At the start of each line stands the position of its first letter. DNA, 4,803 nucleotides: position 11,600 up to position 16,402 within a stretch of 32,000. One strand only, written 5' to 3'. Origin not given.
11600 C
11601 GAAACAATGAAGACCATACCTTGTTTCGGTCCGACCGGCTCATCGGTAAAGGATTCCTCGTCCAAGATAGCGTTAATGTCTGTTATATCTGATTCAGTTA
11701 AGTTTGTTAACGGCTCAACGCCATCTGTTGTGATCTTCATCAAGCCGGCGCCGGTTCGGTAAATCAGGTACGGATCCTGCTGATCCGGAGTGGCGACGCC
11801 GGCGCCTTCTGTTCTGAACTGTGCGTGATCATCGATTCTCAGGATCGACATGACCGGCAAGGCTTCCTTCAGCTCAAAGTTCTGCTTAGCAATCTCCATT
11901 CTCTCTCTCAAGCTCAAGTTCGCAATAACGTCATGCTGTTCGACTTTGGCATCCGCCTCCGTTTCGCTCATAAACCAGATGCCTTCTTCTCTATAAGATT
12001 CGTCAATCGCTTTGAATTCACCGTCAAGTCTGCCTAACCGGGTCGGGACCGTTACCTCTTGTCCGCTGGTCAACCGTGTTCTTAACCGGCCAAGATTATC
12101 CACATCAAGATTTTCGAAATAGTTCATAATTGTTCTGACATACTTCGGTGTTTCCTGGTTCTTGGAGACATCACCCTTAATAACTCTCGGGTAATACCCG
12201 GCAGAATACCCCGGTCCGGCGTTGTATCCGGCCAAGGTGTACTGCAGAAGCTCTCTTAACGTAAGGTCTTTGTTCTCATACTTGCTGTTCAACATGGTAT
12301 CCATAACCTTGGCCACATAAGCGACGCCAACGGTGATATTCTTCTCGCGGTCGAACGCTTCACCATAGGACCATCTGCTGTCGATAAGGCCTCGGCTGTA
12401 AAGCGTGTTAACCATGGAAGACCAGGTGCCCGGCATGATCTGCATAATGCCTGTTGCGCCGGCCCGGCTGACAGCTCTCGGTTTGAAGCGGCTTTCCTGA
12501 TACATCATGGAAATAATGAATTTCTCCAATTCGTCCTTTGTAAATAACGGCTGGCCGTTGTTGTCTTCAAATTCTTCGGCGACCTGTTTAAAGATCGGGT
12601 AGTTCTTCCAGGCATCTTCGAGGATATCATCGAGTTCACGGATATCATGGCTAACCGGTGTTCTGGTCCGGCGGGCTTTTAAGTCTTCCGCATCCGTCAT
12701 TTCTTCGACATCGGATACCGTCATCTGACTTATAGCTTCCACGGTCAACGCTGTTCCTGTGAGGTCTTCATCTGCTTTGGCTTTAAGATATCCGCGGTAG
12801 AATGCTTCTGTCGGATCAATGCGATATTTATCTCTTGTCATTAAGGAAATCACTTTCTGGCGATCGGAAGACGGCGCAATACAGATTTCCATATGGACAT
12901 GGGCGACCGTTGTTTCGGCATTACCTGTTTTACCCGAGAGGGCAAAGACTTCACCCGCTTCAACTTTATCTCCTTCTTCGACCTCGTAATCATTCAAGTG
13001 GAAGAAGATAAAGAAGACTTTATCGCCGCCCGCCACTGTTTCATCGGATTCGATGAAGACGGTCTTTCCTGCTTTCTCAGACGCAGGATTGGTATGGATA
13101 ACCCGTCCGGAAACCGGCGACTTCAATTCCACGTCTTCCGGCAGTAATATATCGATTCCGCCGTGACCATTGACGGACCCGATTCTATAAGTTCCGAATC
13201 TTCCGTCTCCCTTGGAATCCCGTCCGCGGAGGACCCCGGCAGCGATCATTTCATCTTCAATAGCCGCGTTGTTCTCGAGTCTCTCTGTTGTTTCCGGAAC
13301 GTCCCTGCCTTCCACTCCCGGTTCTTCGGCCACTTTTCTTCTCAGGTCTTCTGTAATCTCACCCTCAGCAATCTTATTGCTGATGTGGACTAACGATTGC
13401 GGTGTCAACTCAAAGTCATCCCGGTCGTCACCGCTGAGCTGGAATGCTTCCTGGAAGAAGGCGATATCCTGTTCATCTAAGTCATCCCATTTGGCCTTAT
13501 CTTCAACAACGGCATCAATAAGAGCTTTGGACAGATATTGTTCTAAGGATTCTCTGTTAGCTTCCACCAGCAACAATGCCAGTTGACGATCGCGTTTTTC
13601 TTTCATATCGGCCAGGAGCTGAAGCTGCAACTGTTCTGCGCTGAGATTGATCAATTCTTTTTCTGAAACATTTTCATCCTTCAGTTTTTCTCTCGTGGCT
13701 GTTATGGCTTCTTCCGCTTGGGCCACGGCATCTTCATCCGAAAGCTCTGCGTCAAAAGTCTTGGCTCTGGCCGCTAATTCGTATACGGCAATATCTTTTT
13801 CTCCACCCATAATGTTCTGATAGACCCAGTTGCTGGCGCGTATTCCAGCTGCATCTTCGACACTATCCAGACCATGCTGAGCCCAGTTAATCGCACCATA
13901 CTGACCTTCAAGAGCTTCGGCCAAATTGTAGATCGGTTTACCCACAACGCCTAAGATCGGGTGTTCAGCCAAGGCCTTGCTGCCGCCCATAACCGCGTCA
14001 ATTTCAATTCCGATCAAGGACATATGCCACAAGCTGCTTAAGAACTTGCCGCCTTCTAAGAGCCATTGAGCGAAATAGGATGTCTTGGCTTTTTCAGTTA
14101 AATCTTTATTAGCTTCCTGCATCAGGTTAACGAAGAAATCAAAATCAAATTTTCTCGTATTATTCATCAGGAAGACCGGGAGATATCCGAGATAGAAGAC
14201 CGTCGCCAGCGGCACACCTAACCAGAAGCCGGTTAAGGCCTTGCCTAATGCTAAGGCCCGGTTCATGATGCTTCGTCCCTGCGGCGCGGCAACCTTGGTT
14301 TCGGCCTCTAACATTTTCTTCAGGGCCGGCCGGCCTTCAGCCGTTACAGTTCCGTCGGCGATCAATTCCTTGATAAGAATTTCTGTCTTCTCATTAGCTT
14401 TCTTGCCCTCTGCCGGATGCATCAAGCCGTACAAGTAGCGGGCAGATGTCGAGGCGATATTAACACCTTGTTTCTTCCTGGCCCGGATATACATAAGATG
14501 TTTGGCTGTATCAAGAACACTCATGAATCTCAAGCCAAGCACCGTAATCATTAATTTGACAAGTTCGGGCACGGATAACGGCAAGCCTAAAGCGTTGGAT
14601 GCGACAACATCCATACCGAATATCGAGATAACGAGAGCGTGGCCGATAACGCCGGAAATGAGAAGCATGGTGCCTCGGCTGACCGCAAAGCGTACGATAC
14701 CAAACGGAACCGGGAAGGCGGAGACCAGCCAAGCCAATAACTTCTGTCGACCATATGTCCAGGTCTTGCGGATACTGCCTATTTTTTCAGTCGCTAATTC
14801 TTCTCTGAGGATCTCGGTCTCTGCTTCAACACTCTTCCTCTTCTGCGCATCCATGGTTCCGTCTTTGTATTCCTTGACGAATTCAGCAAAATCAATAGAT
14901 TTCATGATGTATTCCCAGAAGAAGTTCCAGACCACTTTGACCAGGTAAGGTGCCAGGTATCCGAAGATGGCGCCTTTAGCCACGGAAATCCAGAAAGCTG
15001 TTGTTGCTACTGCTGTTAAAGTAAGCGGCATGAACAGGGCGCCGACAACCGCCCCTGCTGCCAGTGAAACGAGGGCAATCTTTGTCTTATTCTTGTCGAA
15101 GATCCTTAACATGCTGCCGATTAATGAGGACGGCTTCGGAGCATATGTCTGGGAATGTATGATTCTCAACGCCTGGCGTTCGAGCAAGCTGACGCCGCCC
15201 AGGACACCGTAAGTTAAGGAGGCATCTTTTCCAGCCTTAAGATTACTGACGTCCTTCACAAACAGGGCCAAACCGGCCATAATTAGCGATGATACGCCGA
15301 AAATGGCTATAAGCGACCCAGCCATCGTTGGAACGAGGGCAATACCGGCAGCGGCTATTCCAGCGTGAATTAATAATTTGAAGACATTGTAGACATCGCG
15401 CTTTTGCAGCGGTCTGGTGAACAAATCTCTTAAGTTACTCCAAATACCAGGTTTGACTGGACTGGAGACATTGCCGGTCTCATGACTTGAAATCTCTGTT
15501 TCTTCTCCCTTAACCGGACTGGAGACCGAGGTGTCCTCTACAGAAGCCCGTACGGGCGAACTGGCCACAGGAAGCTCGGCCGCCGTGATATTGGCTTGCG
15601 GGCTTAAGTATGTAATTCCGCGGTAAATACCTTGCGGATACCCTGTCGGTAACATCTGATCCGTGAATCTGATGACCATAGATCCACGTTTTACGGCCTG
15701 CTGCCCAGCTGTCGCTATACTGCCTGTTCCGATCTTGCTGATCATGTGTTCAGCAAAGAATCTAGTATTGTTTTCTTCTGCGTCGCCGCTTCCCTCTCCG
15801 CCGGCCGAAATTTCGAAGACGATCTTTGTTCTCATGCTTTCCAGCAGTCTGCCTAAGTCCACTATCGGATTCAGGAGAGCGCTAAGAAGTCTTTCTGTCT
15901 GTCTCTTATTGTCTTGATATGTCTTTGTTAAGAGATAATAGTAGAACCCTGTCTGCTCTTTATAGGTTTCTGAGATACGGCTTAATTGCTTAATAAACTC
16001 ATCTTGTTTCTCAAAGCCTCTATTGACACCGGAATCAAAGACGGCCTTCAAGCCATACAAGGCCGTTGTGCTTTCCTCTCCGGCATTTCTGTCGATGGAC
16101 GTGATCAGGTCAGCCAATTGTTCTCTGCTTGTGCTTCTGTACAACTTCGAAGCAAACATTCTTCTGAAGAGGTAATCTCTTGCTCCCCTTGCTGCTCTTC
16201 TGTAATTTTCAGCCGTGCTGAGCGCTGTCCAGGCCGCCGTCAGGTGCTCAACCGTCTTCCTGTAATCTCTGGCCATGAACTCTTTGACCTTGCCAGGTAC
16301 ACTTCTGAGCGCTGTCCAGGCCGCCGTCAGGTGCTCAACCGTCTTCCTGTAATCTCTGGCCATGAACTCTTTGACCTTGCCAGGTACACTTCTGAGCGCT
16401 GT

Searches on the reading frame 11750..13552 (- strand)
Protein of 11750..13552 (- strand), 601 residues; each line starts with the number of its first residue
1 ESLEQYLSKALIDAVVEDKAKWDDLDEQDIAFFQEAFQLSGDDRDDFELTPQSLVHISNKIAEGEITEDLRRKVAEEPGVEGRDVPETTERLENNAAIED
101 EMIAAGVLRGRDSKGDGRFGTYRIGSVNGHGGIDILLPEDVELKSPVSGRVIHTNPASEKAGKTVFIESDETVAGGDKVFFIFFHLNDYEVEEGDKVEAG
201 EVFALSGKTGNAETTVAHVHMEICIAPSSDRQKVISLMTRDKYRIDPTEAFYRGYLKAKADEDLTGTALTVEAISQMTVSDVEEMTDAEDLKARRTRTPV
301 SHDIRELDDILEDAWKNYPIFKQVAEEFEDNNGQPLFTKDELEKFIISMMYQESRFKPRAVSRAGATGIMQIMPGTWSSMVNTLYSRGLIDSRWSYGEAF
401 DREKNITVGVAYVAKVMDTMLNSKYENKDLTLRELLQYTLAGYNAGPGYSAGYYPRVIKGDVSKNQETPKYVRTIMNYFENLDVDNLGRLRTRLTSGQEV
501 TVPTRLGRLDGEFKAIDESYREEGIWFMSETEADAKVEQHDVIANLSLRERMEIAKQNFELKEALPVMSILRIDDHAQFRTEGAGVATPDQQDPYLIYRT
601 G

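Call 23: find_homologous_proteins(query=window:11750-13552:-, max_evalue=0.001)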
Query window:11750-13552:- (601 aa): 5 proteins with E <= 0.001 among 8000 candidates.
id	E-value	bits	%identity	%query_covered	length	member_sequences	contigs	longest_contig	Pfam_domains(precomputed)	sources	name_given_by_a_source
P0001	5.5e-6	43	29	29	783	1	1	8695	PF01464.26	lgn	-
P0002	8.2e-5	40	39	18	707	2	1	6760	PF00497.26,PF12974.13,PF10613.15,PF01464.26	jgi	-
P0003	2.0e-4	38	40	18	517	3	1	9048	PF00497.26,PF01464.26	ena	-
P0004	2.5e-4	38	30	29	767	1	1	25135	PF14559.13,PF13432.13,PF13181.13,PF13174.13,PF01464.26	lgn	-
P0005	2.8e-4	38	39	18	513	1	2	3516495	PF00497.26,PF01464.26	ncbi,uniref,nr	ncbi:transglycosylase SLT domain-containing protein [Rubrivirga sp. S365]|uniref:Transglycosylase SL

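Call 94: find_related_loci(query=window:11750-13552:-, collection=viral_contigs, flank=10000)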
Query window:11750-13552:- (601 aa) in viral_contigs; peptide patterns used: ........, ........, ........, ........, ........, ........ (x = any residue, [..] = any of these).
24 stretches matched a pattern, but none encodes a relative of the query by tblastn (E <= 1e-3).

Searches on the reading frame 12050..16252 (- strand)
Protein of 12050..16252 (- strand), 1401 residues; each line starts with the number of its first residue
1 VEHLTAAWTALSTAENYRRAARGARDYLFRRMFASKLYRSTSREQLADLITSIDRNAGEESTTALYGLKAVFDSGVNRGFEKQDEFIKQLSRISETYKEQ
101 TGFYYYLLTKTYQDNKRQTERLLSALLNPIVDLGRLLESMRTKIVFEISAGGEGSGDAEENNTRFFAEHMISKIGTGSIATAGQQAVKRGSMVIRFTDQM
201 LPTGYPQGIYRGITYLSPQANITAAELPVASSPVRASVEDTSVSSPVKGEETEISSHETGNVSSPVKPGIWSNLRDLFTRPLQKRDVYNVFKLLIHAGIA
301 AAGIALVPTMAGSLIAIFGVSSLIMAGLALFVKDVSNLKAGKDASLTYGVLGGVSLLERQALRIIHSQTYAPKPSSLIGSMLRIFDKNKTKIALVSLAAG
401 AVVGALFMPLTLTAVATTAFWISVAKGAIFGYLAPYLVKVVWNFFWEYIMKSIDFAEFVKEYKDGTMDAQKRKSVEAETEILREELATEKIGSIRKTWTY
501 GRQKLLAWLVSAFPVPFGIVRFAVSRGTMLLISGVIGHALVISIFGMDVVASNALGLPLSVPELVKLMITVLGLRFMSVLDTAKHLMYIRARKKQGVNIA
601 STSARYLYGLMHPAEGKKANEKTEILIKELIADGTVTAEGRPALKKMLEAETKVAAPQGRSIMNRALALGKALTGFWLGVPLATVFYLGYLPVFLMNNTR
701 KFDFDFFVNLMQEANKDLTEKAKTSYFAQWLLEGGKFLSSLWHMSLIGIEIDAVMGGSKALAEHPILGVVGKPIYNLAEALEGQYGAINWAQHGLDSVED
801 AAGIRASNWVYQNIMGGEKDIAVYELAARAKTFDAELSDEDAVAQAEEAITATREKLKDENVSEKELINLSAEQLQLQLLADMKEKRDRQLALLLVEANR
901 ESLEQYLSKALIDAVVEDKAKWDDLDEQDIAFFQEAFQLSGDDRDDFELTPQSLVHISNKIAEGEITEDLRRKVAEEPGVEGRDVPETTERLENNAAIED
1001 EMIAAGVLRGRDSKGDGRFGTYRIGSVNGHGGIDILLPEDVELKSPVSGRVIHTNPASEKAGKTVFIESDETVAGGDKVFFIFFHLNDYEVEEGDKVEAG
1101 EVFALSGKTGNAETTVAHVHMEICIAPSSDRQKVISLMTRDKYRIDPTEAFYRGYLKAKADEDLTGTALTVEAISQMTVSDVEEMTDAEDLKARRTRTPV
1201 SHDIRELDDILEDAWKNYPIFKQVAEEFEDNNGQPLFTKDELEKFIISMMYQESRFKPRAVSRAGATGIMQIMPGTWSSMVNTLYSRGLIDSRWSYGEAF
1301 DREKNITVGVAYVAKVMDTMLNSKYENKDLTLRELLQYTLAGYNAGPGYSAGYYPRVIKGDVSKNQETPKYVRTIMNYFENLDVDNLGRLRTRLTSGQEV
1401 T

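Call 46: search_dna_similar(query=window:12050-16252:-, collection=phages, mode=protein, max_evalue=0.001)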
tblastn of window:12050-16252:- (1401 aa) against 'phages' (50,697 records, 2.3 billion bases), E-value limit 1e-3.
Records with a match: 171; places in all: 172; records where one place covers at least 80% of the query: 0.
Best place of each record, by identity: <60% 171.
By first word of the organism name: Bacillus 93; Clostridium 33; Staphylococcus 15; Vibrio 9; Bacteriophage 5; Salmonella 3; Acinetobacter 3; Arthrobacter 3; Geobacillus 2; Phormidium 2; and 3 more.
By host as written in the record: Bacillus subtilis 23; Bacillus subtilis BEST7003 17; Clostridium perfringens 17; - 14; Staphylococcus aureus 7; Bacillus subtilis subsp. subtilis str. 168 6; Vibrio parahaemolyticus 6; Clostridium perfringens JCM 1290 4; and 49 more.
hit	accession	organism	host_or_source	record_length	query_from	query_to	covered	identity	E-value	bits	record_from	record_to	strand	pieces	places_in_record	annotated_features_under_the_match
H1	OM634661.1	Bacillus phage vB_BauM_KLEB27-3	Bacillus australimaris sKR4M-27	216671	1245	1387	10%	32.9%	2e-5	56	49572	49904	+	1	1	structural protein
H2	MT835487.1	Bacteriophage sp.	human fecal samples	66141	1244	1380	10%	33.6%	4e-7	61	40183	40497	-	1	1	record has no annotation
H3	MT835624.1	Bacteriophage sp.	human fecal samples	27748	1030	1160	9%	34.1%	1e-4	53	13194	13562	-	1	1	record has no annotation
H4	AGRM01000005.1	Salmonella enterica subsp. houtenae str. ATCC BAA-1581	Homo sapiens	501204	1236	1378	10%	31.0%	6e-5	54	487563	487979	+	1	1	transglycosylase SLT domain protein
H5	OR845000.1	Staphylococcus phage SA 1306 Kay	Staphylococcus aureus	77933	987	1122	10%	32.1%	4e-7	61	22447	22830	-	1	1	record has no annotation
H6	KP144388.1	Geobacillus virus E3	failed fermentation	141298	1245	1375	9%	33.3%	4e-6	58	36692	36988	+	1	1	putative tape measure protein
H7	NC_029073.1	Geobacillus virus E3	failed fermentation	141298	1245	1375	9%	33.3%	4e-6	58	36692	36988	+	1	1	tail length tape measure protein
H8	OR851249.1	Salmonella phage S.Kent 1-2-1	Salmonella enterica subsp. enterica ...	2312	1236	1378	10%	30.3%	1e-5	56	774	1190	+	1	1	record has no annotation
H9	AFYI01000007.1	Salmonella enterica subsp. enterica serovar Infantis str. ...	Homo sapiens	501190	1236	1378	10%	30.3%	1e-5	56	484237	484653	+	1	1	transglycosylase SLT domain protein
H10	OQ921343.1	Bacillus phage SPbetaL3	Bacillus subtilis BEST7003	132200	1245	1378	10%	32.1%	7e-5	54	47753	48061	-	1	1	hypothetical protein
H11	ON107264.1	Bacillus phage BUCT083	Bacillus subtilis subsp. subtilis str. ...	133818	1245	1378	10%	32.1%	7e-5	54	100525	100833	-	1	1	tail tape measure protein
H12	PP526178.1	Bacillus phage phi3T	Bacillus subtilis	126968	1245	1378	10%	32.1%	8e-5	54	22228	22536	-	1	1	record has no annotation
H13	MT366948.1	Bacillus phage Hyb3phi3Ts-SPbeta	Bacillus subtilis subsp. subtilis str. ...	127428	1245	1378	10%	32.1%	8e-5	54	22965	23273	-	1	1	lytic transglycosylase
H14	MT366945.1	Bacillus phage phi3Ts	Bacillus subtilis subsp. subtilis str. ...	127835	1245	1378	10%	32.1%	8e-5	54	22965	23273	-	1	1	lytic transglycosylase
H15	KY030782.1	Bacillus phage phi3T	Bacillus subtilis str. 168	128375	1245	1378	10%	32.1%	8e-5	54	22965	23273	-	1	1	hypothetical protein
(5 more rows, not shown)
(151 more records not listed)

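Call 47: search_dna_similar(query=window:12050-16252:-, collection=plasmids, mode=protein, max_evalue=0.001)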
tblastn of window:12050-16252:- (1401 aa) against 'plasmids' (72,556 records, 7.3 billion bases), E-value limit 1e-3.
Records with a match: 467; places in all: 480; records where one place covers at least 80% of the query: 0.
Best place of each record, by identity: <60% 467.
By first word of the organism name: Rhizobium 50; Pseudosulfitobacter 40; Klebsiella 36; Enterobacter 28; Escherichia 23; Phaeobacter 22; Agrobacterium 22; Citrobacter 16; Azospirillum 12; Clostridium 12; and 75 more.
By predicted mobility (MOB-suite, as given by PLSDB): non-mobilizable 223; mobilizable 150; conjugative 94.
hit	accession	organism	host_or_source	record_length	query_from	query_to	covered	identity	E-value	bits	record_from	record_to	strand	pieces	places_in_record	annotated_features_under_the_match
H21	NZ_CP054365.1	Escherichia coli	Homo sapiens,whole organism,rectal swab ...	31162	1154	1376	16%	26.6%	8e-6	59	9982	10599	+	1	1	lytic transglycosylase domain-containing protein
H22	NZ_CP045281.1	Escherichia coli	Homo sapiens,Whole organism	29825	1154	1376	16%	26.6%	1e-5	58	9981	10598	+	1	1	lytic transglycosylase domain-containing protein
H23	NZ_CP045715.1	Escherichia coli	Homo sapiens,feces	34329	1154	1376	16%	26.6%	1e-5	58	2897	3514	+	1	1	lytic transglycosylase domain-containing protein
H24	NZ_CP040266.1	Escherichia coli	Bivalve mollusk,Whole organism,marine ...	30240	1154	1376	16%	26.6%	1e-5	58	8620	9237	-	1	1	lytic transglycosylase domain-containing protein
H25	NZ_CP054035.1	Rhizobium indicum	Pisum sativum l. (pea),Pure culture,Pea ...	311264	1156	1379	16%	25.6%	3e-4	53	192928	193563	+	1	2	lytic transglycosylase domain-containing protein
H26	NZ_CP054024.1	Rhizobium indicum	Pisum sativum l. (pea),Pure culture,Pea ...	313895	1156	1379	16%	25.6%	3e-4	53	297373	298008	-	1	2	lytic transglycosylase domain-containing protein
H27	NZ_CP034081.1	Pseudomonas syringae pv. pisi str. PP1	Pisum sativum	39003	1239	1395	11%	36.1%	6e-11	76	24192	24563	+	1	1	lytic transglycosylase domain-containing protein | hypothetical protein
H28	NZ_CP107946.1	Streptomyces sp. NBC_00390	-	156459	987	1194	15%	27.2%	8e-5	55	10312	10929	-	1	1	peptidoglycan DD-metalloendopeptidase family protein | hypothetical protein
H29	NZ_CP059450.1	Azospirillum brasilense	Prokaryotes,soil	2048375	1245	1400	11%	36.3%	2e-7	64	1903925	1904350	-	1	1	none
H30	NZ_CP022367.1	Azospirillum sp. TSH58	single cell,paddy soils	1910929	1245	1400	11%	35.6%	5e-7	62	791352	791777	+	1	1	record has no annotation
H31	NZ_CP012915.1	Azospirillum brasilense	Digitaria eriantha,microbe,root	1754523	1245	1400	11%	35.6%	6e-7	62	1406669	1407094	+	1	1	none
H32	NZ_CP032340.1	Azospirillum brasilense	soil sample,Agricultural field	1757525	1245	1400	11%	35.6%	6e-7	62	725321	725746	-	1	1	none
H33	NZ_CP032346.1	Azospirillum brasilense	soil sample,Agricultural field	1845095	1245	1400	11%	35.6%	9e-7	62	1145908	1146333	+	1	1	record has no annotation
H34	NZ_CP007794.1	Azospirillum argentinense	Triticum aestivum L.,Root,wheat ...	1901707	1245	1400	11%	35.6%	1e-6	61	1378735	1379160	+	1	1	record has no annotation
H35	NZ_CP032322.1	Azospirillum argentinense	soil sample,Agricultural field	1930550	1245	1400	11%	35.6%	1e-6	61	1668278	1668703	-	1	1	record has no annotation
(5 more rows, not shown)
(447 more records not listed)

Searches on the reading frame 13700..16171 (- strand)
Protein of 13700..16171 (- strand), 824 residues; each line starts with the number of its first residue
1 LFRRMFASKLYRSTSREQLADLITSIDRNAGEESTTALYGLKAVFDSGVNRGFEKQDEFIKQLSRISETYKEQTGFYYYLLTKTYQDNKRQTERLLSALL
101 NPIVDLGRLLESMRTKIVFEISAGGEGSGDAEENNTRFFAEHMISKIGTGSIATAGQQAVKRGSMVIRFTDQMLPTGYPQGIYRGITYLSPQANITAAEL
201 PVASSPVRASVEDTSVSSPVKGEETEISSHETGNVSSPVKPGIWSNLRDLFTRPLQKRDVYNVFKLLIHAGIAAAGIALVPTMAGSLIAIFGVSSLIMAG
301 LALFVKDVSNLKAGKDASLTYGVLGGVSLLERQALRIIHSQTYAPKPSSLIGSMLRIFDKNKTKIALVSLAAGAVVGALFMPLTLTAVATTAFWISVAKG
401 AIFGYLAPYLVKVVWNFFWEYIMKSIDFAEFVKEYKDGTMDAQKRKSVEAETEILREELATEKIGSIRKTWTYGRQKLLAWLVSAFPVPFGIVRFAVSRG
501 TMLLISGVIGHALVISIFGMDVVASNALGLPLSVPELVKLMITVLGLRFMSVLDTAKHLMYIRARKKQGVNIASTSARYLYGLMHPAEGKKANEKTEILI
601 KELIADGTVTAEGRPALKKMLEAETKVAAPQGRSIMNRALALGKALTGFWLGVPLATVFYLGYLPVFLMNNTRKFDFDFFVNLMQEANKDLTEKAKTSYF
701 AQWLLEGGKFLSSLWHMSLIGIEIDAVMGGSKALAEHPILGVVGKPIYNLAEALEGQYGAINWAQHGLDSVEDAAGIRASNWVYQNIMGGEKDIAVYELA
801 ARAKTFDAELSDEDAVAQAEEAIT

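Call 57: find_homologous_proteins(query=A2, max_evalue=0.001)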
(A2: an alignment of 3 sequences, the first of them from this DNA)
Query A2 (3 sequences): 8000 candidates shared short words with the query, none scored E <= 0.001.

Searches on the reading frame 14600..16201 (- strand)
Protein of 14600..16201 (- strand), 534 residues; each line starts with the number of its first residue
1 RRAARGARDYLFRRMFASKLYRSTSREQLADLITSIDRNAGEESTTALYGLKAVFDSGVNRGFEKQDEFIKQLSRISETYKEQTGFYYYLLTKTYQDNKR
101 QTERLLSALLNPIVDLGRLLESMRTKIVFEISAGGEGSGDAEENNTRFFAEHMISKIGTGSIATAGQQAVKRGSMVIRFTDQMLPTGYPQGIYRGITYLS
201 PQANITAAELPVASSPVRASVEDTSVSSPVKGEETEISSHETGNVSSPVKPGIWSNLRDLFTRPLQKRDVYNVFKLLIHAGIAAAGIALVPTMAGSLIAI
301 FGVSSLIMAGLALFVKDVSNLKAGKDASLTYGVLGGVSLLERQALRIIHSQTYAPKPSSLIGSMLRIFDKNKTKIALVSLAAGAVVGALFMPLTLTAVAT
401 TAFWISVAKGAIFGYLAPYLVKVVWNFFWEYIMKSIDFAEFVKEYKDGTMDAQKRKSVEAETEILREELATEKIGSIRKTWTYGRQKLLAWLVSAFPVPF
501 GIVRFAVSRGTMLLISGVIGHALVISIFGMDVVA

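Call 49: find_related_loci(query=A1, collection=viral_contigs, flank=10000)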
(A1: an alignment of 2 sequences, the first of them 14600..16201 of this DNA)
Query A1 (534 aa) in viral_contigs; peptide patterns used: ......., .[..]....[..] (x = any residue, [..] = any of these).
49 stretches matched a pattern, but none encodes a relative of the query by tblastn (E <= 1e-3).

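Call 51: find_related_loci(query=A1, collection=genome_contigs, flank=10000)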
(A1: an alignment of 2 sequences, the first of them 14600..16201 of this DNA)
Query A1 (534 aa) in genome_contigs; peptide patterns used: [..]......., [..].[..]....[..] (x = any residue, [..] = any of these).
88 stretches matched a pattern; 1 encode a relative of the query (tblastn E <= 1e-3); 1 distinct loci.
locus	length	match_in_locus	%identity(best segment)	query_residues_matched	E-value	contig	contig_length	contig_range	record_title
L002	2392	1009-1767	26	276-534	1e-12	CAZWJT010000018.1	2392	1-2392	MAG TPA_asm: uncultured Planctomycetia bacterium isolate binchicken_co115_34 genome assembly, contig: NODE_60346_length_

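Call 52: find_related_loci(query=A1, collection=metagenome_contigs, flank=10000)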
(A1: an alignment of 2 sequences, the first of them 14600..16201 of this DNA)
Query A1 (534 aa) in metagenome_contigs; peptide patterns used: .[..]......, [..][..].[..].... (x = any residue, [..] = any of these).
237 stretches matched a pattern, but none encodes a relative of the query by tblastn (E <= 1e-3).
